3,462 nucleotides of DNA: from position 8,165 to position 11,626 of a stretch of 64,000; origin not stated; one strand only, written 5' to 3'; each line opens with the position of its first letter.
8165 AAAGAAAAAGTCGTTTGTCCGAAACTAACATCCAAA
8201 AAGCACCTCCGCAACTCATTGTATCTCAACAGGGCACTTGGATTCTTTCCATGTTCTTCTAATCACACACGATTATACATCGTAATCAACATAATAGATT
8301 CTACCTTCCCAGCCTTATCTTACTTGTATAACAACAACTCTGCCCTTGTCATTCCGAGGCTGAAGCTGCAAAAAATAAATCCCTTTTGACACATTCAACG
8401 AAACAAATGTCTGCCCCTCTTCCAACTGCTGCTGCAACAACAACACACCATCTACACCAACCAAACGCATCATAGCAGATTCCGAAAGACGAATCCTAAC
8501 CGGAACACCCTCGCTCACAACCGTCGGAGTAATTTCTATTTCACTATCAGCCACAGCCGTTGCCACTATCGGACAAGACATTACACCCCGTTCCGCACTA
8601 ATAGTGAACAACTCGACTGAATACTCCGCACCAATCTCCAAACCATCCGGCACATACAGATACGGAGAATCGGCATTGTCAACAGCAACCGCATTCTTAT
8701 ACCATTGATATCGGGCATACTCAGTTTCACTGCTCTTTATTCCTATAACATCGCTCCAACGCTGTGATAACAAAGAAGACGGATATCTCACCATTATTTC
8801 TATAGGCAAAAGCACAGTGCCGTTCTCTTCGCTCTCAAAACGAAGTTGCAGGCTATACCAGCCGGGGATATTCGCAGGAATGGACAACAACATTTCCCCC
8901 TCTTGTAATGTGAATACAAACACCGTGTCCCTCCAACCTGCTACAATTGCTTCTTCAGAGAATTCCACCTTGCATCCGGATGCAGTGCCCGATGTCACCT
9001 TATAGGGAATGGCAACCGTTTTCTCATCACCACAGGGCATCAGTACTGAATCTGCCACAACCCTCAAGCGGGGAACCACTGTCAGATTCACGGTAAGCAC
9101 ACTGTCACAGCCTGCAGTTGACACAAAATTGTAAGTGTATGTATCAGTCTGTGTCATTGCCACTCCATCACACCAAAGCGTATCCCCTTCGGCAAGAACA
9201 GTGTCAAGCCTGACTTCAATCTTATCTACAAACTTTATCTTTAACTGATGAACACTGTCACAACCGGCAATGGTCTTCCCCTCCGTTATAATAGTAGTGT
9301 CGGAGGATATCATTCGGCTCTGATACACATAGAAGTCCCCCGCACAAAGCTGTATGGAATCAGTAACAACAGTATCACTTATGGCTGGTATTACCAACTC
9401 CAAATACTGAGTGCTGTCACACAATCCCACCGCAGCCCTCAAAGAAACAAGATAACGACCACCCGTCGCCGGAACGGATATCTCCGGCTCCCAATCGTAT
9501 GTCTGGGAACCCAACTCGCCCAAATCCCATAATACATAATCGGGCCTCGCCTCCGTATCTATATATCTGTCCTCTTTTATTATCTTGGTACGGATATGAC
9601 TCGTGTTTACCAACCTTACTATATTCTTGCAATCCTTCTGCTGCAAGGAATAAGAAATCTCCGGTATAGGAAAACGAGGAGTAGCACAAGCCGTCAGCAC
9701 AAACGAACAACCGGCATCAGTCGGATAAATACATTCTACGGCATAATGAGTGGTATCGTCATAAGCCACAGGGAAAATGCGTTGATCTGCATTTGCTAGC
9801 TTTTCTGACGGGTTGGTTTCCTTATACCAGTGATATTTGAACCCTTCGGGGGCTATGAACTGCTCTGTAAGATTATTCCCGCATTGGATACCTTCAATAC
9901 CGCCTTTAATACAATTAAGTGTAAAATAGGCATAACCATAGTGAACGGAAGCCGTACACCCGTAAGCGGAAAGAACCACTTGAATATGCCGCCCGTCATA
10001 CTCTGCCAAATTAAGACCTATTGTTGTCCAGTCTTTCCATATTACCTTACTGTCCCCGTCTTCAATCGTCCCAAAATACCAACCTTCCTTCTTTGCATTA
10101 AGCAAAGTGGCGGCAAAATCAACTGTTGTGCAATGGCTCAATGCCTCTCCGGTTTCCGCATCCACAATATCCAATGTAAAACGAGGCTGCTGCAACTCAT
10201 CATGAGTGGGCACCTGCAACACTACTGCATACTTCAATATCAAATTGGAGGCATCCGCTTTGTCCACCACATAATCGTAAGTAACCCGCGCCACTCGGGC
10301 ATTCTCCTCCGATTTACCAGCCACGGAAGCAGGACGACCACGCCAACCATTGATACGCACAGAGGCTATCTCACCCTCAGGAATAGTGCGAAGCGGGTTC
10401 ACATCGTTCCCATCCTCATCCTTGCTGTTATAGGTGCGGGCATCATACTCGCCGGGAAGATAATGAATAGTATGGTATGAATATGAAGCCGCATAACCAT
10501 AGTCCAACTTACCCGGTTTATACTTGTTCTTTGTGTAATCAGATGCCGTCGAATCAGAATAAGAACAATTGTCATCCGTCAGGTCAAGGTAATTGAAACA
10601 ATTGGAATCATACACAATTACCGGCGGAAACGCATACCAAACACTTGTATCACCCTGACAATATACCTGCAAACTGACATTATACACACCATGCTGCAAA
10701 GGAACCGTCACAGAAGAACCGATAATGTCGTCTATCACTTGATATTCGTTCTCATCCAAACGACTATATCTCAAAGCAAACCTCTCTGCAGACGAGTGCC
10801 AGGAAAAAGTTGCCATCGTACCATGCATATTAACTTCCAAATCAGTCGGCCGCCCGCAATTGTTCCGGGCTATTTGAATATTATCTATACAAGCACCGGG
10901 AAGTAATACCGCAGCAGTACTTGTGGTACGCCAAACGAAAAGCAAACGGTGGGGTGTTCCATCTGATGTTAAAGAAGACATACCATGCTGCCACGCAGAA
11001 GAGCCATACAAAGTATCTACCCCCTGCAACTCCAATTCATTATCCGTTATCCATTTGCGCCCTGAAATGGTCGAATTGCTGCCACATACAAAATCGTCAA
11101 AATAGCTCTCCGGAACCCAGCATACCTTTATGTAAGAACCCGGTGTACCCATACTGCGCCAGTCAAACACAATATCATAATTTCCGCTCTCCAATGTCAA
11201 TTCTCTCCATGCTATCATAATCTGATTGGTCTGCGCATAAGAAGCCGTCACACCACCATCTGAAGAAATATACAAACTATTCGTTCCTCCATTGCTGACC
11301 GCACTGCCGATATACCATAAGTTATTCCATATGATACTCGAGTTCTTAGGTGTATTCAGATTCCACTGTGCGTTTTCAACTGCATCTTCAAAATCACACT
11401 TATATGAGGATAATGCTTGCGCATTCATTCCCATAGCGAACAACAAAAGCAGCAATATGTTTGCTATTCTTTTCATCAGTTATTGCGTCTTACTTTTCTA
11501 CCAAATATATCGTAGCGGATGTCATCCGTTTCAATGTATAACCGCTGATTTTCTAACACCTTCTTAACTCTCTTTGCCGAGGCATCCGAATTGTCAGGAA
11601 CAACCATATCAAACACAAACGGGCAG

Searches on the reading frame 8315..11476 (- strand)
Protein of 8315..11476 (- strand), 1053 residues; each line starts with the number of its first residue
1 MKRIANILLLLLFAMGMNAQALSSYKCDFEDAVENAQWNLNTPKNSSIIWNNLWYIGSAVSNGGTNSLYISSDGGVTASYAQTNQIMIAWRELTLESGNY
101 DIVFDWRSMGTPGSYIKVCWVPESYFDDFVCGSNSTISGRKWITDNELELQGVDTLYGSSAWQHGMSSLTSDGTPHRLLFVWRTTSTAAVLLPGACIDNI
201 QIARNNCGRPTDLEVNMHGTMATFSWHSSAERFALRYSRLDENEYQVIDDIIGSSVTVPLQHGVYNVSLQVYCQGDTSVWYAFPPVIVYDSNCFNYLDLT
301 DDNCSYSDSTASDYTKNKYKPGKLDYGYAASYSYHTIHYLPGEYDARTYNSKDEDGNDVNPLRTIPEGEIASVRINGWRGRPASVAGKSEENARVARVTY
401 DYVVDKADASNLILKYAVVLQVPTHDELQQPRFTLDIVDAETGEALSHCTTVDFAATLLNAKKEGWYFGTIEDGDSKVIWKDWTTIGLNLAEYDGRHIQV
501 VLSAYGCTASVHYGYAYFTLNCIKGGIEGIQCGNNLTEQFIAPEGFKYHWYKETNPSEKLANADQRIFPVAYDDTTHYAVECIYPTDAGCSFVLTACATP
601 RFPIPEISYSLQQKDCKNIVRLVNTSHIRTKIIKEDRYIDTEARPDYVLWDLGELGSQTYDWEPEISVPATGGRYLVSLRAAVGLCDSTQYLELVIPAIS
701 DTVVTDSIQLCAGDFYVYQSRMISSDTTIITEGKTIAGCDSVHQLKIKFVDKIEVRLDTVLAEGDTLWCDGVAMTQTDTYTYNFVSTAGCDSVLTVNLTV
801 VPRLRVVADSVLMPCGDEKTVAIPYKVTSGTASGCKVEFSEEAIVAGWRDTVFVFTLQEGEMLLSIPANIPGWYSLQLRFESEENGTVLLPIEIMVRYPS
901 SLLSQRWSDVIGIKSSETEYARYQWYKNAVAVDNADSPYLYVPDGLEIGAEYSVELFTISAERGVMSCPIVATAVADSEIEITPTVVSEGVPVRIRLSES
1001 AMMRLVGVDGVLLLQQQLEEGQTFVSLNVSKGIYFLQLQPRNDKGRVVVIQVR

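Call 3: search_protein_families(library=pfam, proteins=[window:8315-11476:-], max_evalue=0.01)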
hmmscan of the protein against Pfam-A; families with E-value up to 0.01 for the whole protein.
window:8315-11476:- (1053 aa): 1 family
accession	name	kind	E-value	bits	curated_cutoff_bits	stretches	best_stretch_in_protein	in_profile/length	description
PF19081.6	Ig_7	-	0.0072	17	27.3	0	543-591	26-72/84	Ig-like domain CHU_C associated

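Call 4: search_protein_families(library=ncbifam, proteins=[window:8315-11476:-], max_evalue=0.01)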
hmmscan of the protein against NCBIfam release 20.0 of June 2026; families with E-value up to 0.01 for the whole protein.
window:8315-11476:- (1053 aa): 2 families
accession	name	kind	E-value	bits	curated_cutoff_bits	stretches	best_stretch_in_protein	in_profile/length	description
TIGR04183.1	Por_Secre_tail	domain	0.0054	16.7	23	0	993-1042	13-62/72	T9SS type A sorting domain-containing protein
NF007851.2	PRK10560.1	exception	0.0081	15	598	0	805-873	264-329/412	DNA uptake porin HofQ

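Call 30: find_homologous_proteins(query=window:8315-11476:-)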
Query window:8315-11476:- (1053 aa): 816 proteins with E <= 0.001 among 8000 candidates; the best 120 are listed.
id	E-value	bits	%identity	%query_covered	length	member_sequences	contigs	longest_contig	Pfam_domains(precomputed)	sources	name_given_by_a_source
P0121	0.0e+0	2445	100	100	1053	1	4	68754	-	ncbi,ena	-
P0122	0.0e+0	1739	69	100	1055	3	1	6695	-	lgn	-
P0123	0.0e+0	1248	53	100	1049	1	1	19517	-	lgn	-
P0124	0.0e+0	1166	49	100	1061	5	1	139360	-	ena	-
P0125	0.0e+0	1046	47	96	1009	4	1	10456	-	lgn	-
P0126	0.0e+0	1021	47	96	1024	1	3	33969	-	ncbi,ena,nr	ncbi:MAG: hypothetical protein IJ169_02290 [Paludibacteraceae bacterium]|nr:hypothetical protein [Pa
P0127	1.1e-289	982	46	90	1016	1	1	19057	-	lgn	-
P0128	3.3e-289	980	46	91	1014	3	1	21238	-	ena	-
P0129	4.5e-284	963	46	93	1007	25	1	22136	-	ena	-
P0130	3.1e-282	957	45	92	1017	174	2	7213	-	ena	-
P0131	1.8e-278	945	43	95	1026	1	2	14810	-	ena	-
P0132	2.5e-278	944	46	93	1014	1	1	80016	-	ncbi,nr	ncbi:MAG: hypothetical protein K6A36_03410 [Paludibacteraceae bacterium]|nr:hypothetical protein [Pa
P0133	4.2e-278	944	45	91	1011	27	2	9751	-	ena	-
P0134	2.4e-277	941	44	92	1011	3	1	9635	-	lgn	-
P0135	5.0e-277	940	44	97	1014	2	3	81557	-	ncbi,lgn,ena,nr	ncbi:MAG: hypothetical protein J6T80_02045 [Paludibacteraceae bacterium]|nr:hypothetical protein [Pa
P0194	1.5e-255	869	42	93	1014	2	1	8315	-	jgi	-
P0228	6.9e-165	569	33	99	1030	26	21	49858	PF18962.8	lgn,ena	-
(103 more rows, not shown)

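Call 61: search_solved_structures(query=A3, max_evalue=1)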
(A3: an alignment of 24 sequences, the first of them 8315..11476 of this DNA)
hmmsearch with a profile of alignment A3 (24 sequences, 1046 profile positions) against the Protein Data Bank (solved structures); distinct sequences matched with E-value up to 1: 14.
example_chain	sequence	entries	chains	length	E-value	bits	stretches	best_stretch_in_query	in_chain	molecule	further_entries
9ncf_S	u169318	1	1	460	1.4e-07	33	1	916-991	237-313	Immunoglobulin-like domain protein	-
9c2d_S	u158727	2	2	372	3.1e-06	28.5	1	915-1033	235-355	Tail protein | Putative tail protein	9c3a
3k0w_A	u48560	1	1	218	0.00029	22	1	916-961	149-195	Mucosa-associated lymphoid tissue lymphoma translocation protein 1, isoform 2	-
5lxk_A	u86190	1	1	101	0.0006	21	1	910-971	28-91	Decoration protein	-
5ag8_A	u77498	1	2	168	0.00097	20.3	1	922-1046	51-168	GINGIPAIN R2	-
5hfs_A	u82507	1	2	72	0.0015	19.6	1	978-1046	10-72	Gingipain R2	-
7pq4_A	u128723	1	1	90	0.0016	19.5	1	974-1046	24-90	Arginine-specific cysteine proteinase (Arg-gingipain)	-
5ag9_A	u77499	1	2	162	0.0023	19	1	937-1046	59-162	Gingipain R2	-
8zvi_a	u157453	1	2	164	0.0028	18.8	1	910-969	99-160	Decoration protein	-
4l9d_A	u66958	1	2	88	0.0028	18.8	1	623-684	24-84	Protease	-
8glk_D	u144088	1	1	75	0.037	15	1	995-1045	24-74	Endonuclease I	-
4jgu_A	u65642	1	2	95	0.053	14.5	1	630-682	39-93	ColH protein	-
3bfo_A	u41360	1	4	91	0.1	13.5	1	916-959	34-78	Mucosa-associated lymphoid tissue lymphoma translocation protein 1 (Isoform 2)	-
2c26_A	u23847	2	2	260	0.12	13.4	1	623-688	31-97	ENDOGLUCANASE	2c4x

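Call 63: list_cluster_members(proteins=[P0121, P0001, P0004])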
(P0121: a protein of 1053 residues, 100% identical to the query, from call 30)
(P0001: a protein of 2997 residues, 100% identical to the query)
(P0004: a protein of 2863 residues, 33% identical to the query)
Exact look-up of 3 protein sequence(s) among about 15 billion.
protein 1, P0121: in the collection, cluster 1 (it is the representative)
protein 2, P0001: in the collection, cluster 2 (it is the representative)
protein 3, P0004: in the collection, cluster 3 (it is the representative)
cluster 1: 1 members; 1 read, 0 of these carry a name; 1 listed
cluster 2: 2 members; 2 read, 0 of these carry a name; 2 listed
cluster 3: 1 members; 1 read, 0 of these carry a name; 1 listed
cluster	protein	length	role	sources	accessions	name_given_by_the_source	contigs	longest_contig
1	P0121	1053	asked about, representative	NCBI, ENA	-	-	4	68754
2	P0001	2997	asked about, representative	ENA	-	-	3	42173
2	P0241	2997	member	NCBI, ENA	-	-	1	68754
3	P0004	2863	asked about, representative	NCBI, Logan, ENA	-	-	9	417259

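Call 64: find_encoding_contigs(protein=window:8315-11476:-, flank=10000, max_places=6)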
Protein window:8315-11476:- (1053 aa): 3 contigs read that carry it; 1 place shown.
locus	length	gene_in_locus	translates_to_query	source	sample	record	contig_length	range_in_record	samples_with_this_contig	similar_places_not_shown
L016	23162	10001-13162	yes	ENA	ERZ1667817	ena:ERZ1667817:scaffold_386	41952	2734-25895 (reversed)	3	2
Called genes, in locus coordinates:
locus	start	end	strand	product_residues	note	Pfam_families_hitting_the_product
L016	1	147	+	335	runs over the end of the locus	PF00348:polyprenyl_synt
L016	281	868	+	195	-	-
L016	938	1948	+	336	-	PF19867:DUF6340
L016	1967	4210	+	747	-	PF05170:AsmA, PF05359:DUF748, PF27414:TP_0324_N (faint), PF05359:DUF748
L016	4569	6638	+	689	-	PF13589:HATPase_c_3, PF02518:HATPase_c (weak), PF00183:HSP90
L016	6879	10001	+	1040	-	-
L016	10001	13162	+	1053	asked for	-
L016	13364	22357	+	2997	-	PF24489:Ig_J_second (faint), PF16656:Pur_ac_phosph_N (weak), PF00041:fn3 (weak), PF18962:Por_Secre_tail (weak)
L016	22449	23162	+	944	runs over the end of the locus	PF13529:Peptidase_C39_2 (faint), PF13734:Inhibitor_I69, PF01640:Peptidase_C10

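Call 65: predict_structure(alignment_id=A3)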
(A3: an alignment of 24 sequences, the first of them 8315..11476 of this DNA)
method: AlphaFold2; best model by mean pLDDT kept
length: 1053 residues; sequences in the alignment: 24
mean_pLDDT: 82.7   pTM: 0.55
mean pLDDT of the five models: 82.7, 82.5, 81.9, 80.9, 80.8
residues with pLDDT >= 90: 295; 70-90: 617; 50-70: 122; < 50: 19
segments of 3 or more residues with pLDDT < 50: 16-19, 472-475, 735-738, 976-978
pLDDT, mean of each block of 10 residues (from residue 1): 64 54 86 93 85 93 91 91 91 92 91 89 88 74 86 82 88 93 85 91 86 85 89 90 83 86 89 86 87 83 89 84 80 86 82 82 87 84 54 82 81 89 78 91 85 76 72 62 85 88 81 88 68 70 85 85 86 83 83 85 91 78 92 84 85 83 87 89 84 83 58 73 78 53 66 69 79 81 59 74 87 89 90 91 90 85 88 93 87 93 80 78 92 88 84 89 88 63 79 83 83 86 86 85 72 84
secondary structure, 60 per line:
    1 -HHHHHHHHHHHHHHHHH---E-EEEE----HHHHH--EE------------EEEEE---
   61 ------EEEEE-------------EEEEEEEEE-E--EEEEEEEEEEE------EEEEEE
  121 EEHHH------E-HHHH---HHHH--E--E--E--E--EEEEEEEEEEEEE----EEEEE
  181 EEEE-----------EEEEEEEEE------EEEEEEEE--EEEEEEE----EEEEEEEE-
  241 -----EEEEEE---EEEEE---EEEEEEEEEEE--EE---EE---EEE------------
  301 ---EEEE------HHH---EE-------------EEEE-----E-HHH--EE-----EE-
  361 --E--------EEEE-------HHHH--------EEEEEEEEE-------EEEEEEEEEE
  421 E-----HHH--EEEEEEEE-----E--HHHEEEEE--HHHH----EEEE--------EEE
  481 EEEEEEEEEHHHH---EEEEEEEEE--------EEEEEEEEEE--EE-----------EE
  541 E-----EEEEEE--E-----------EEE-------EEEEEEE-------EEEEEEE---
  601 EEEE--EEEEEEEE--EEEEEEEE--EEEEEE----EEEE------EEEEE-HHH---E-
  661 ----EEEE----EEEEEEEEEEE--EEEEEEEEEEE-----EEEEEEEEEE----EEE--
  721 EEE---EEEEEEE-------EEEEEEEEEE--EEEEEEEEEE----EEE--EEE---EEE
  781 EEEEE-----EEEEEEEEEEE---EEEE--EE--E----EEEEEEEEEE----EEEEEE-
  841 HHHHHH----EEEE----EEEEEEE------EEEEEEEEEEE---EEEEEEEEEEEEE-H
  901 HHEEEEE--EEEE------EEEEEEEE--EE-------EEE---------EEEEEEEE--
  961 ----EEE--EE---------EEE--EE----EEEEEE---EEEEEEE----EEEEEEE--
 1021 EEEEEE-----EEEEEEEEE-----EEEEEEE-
elements in order (helices of 4 or more, strands of 3 or more residues): H2-18 E24-27 H32-36 E53-57 E67-71 E85-93 E98-108 E115-122 H134-137 H141-144 E159-171 E176-184 E196-204 E211-218 E221-227 E232-239 E246-251 E255-259 E263-273 E286-288 E304-307 E335-338 E372-375 H383-386 E395-403 E411-421 E432-439 E451-455 H458-461 E466-469 E478-489 H490-493 E497-505 E514-523 E539-541 E547-552 E567-569 E577-583 E591-597 E601-604 E607-614 E617-624 E627-632 E637-640 E647-651 E665-668 E673-683 E686-696 E702-711 E716-718 E721-723 E727-733 E741-750 E753-762 E767-769 E772-774 E778-785 E791-801 E805-808 E820-829 E834-839 H841-846 E851-854 E859-865 E872-882 E886-898 E903-907 E910-913 E920-927 E939-941 E951-958 E965-967 E981-983 E992-997 E1001-1007 E1012-1018 E1021-1026 E1032-1040 E1046-1052

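Call 67: fold_search(model_id=the predicted structure, library=pdb)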
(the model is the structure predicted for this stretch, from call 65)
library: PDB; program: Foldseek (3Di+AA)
matches with E <= 10: 1939; with E <= 0.001: 282
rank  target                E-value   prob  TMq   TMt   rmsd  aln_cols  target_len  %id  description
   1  9flp_A                4.3e-17  1.00  0.10  0.11  95.1      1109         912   10  CryoEM structure of the neck (1403-2314) in the grappling hook protein A (GhpA) in the bacterium Aureispira sp. CCB-QB (released 2024-10-16)
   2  9fly_A                9.6e-13  1.00  0.11  0.13  93.2      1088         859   11  CryoEM structure of the base (4151-5009) in the grappling hook protein A (GhpA) in the bacterium Aureispira sp. CCB-QB (released 2024-10-16)
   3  9flw_A                9.1e-12  1.00  0.10  0.18  51.6       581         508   11  CryoEM structure of the fragment-6 (3571-4078) in the grappling hook protein A (GhpA) in the bacterium Aureispira sp.  (released 2024-10-16)
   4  8c8r_A                1.2e-11  1.00  0.10  0.08  37.1      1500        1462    8  In situ structure of the Nitrosopumilus maritimus S-layer - Composite map between C2 and C6 (released 2024-04-17)
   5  9pwq_A                1.8e-11  1.00  0.09  0.07  52.6      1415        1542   10  Cryo-EM structure of receptor tyrosine kinase ROS1 extracellular domain in complex with NELL2 (released 2026-02-25)
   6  8k53_A                2.6e-11  1.00  0.10  0.13  28.6      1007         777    8  Structure of the Dimeric Human CNTN2 Ig 1-6-FNIII 1-2 Domain in an Asymmetric State (released 2023-12-06)
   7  8v29_C                3.1e-11  1.00  0.13  0.17  43.3       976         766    9  Cryo-EM structure of human type I OSM receptor complex: model for full extracellular assembly (released 2024-11-20)
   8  2v5y                  4.5e-11  1.00  0.10  0.16  34.9       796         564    9  Crystal structure of the receptor protein tyrosine phosphatase mu ectodomain (released 2007-09-11)
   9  9bfu_A                1.1e-10  1.00  0.09  0.07  38.5      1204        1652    9  Cryo-EM structure of Sevenless extracellular domain (composite map of the dimer, pH 4.6) (released 2025-01-29)
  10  8c8o_A                4.1e-10  0.99  0.08  0.08  37.1      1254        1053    7  In situ structure of the Nitrosopumilus maritimus S-layer - Six-fold symmetry (C6) (released 2024-04-17)
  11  9ozi_A                6.8e-10  1.00  0.09  0.07  55.7      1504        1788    7  Cryo-EM structure of chicken ROS1 in apo-state. This is the complete map and model. (released 2026-02-25)
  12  9ijj_4H               7.8e-10  0.99  0.09  0.03  85.2      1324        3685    9  In situ structure of the central apparatus in mouse sperm axoneme. (released 2025-06-04)
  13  8dh8_A                9.9e-10  1.00  0.10  0.13  33.9      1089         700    7  Leptin-bound leptin receptor complex-full ECD (released 2023-04-19)
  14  9bfs_A                9.9e-10  1.00  0.09  0.07  41.8      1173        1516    8  Cryo-EM structure of Sevenless extracellular domain (dimer, pH 6.6) (released 2025-01-29)
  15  4u48                  4.4e-09  0.99  0.10  0.07  35.0      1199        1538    9  Crystal structure of Salmonella alpha-2-macroglobulin (released 2014-09-17)
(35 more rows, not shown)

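Call 89: search_protein_representatives(alignment_id=A3)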
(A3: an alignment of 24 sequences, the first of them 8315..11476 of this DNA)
Query: 24 sequences, 1046 profile positions. Proteins with E-value up to 0.001 (for the whole library): 49575; up to 1e-10: 28460; up to 1e-30: 10540. The best 150 are listed.
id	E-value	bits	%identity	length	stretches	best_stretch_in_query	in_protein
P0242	0.0e+00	2862.7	-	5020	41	294-791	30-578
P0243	0.0e+00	2191.6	-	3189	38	689-797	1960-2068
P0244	0.0e+00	2176.7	-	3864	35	358-778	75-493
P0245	0.0e+00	2007.2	-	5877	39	697-808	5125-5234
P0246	0.0e+00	1895.6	-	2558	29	693-796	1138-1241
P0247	0.0e+00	1883.6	-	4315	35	334-791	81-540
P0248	0.0e+00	1786.2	-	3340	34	288-759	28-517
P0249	0.0e+00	1784.5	-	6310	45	693-797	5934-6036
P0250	0.0e+00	1719.4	-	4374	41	711-1045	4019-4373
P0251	0.0e+00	1693.8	-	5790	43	701-1044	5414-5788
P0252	0.0e+00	1645.3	-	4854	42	698-1044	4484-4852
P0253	0.0e+00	1584.8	-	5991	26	692-793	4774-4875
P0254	0.0e+00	1564.3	-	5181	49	658-792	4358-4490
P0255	0.0e+00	1550.7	-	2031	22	692-791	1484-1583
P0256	0.0e+00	1518.0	-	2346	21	694-806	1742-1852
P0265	0.0e+00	1403.8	-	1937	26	694-792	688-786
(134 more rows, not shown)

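Call 91: search_protein_families(library=pfam, proteins=[P0243, P0246, P0255, P0265], max_evalue=0.001)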
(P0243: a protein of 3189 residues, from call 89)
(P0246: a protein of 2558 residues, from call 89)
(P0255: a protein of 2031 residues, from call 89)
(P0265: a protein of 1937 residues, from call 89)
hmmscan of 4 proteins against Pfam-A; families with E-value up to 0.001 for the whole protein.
P0243 (3189 aa): 3 families
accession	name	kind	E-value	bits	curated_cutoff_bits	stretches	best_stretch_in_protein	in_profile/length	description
PF20495.3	DUF6727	-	1.8e-07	31.6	22.3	0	1444-1481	41-78/152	Family of unknown function (DUF6727)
PF19844.4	DUF6319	-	1.5e-05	25.5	23.9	0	2511-2549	31-69/115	Family of unknown function (DUF6319)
PF18230.7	Glyc_hyd_38C_2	-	0.00013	22.4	26.2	0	2604-2635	48-79/89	Glycosyl hydrolases family 38 C-terminal sub-domain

P0246 (2558 aa): 3 families
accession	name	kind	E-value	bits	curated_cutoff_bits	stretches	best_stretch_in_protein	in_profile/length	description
PF09134.16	Invasin_D3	-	9.4e-25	87.4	33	0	1915-1956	51-91/98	Invasin, domain 3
PF13585.12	CHU_C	-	1.8e-19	70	27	1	2470-2540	1-72/86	CHU_C Type IX secretion signal domain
PF18452.7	Ig_6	-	1.7e-16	60.7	25.5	0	165-199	60-94/128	Immunoglobulin domain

P0255 (2031 aa): 7 families
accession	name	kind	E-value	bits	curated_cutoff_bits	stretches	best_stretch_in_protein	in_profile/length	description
PF19844.4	DUF6319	-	1.5e-19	70.6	23.9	0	596-634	23-61/115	Family of unknown function (DUF6319)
PF07419.17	PilM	-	5.5e-10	39.7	25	0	846-890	42-86/136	PilM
PF06252.17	GemA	-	8.4e-09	36.8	27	0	540-572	6-38/119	Bacteriophage Mu, GemA protein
PF18230.7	Glyc_hyd_38C_2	-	1.1e-07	32.4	26.2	0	442-474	48-80/89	Glycosyl hydrolases family 38 C-terminal sub-domain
PF04129.18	Vps52_CC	-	8.8e-07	29.2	26.5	0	183-213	9-39/173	Vps52/Sac2 family, coiled-coil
PF05067.18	Mn_catalase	-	3.7e-06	26.6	27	0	1581-1619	25-63/284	Manganese containing catalase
PF21913.1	ORC6_2nd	-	2.6e-05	25.1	27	0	441-467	5-31/87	ORC6 second cyclin-like domain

P0265 (1937 aa): 4 families
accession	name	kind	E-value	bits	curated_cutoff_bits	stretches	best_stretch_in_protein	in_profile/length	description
PF13585.12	CHU_C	-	3.1e-12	46.9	27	1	1849-1919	2-72/86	CHU_C Type IX secretion signal domain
PF18911.6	PKD_4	-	4.2e-08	33.6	27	1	1782-1840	29-83/85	PKD domain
PF00801.26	PKD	-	5.4e-07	30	23.5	1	1776-1828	15-67/80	PKD domain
PF16002.10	Headcase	-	0.00072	19.5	27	0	531-568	114-151/198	Headcase protein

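Call 93: search_protein_families(library=ncbifam, proteins=[P0255, P0246, P0243], max_evalue=0.001)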
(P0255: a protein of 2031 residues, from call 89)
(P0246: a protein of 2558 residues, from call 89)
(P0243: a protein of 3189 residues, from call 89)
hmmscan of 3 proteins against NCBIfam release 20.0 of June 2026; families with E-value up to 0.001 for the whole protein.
P0255 (2031 aa): 7 families
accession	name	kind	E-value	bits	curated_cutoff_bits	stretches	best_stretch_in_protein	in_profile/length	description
NF052557.1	ManCatBAC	equivalog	5.6e-14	52.2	350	0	1075-1110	29-64/268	manganese catalase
NF049848.1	tail_join_FII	equivalog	2.4e-10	40.2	25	0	520-542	62-85/93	head-tail joining protein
NF001911.0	PRK00685.1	equivalog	6.9e-08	32.2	144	0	500-537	143-180/228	metal-dependent hydrolase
NF011949.0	PRK15420.1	equivalog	7.2e-07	29.3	141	0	845-892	88-135/140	L-fucose mutarotase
NF005012.1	PRK06411.1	subfamily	1.1e-06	28.3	116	0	225-254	108-137/166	NADH-quinone oxidoreductase subunit NuoB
TIGR01957.1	nuoB_fam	subfamily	4.4e-05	23.4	142.7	0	142-199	58-117/145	NADH-quinone oxidoreductase subunit B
NF011298.0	PRK14710.1-3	equivalog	0.00025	21.4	326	0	192-238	51-99/163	hypothetical protein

P0246 (2558 aa): 1 family
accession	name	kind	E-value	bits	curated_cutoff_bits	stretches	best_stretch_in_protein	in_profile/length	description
TIGR04131.1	Bac_Flav_CTERM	domain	5.6e-15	55.3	35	1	2471-2540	2-71/85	T9SS type B sorting domain-containing protein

P0243 (3189 aa): 3 families
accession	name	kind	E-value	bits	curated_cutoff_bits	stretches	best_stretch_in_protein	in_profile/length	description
NF033834.1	RND_adapt_MexA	exception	2.6e-20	72.9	750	0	896-925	336-365/373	multidrug efflux RND transporter periplasmic adaptor subunit MexA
NF052557.1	ManCatBAC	equivalog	6.6e-08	32.3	350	0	2982-3031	29-79/268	manganese catalase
NF001843.0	PRK00567.1-4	equivalog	2.1e-07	31.1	142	0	1340-1409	24-88/135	large-conductance mechanosensitive channel protein MscL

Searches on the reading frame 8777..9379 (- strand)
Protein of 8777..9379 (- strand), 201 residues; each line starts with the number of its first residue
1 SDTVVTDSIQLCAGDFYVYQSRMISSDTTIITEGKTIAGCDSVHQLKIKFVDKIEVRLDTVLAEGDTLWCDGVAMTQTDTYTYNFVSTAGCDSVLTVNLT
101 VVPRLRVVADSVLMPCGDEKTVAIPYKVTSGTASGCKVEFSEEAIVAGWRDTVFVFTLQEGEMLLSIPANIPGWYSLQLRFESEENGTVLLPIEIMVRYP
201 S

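Call 77: search_protein_families(library=pfam, proteins=[window:8777-9379:-], max_evalue=1)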
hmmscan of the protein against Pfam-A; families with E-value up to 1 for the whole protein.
window:8777-9379:- (201 aa): 1 family
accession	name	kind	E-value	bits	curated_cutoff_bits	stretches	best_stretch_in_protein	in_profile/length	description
PF18063.6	BB_PF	-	0.015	15.4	27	1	2-24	115-137/204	Beta barrel Pore-forming domain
